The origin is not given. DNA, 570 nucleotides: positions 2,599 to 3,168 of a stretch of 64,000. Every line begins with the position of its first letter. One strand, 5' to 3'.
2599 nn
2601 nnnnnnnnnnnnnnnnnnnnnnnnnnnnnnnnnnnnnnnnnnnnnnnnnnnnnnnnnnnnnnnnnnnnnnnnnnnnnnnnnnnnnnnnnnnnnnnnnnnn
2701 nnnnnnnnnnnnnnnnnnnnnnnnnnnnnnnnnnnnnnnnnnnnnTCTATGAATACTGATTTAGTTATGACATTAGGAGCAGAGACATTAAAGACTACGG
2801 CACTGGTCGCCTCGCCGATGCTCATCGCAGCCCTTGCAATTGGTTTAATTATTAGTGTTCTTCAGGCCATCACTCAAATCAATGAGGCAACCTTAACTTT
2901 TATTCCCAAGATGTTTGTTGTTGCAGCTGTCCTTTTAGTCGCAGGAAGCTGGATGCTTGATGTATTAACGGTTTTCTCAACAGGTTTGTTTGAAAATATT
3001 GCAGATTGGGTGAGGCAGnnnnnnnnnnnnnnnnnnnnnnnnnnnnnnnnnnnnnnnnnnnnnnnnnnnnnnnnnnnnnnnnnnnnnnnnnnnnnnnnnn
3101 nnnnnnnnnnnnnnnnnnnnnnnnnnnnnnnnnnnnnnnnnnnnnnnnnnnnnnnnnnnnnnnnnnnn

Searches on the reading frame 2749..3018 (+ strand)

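Call 76: search_protein_families(library=pfam, proteins=[window:2749-3018:+], max_evalue=0.001)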
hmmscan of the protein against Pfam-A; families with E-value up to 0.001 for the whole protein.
window:2749-3018:+ (90 aa): 1 family
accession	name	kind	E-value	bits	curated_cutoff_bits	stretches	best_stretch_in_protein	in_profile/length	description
PF01313.24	Bac_export_3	-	1.6e-24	86.1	25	1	6-77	2-73/74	Bacterial export proteins, family 3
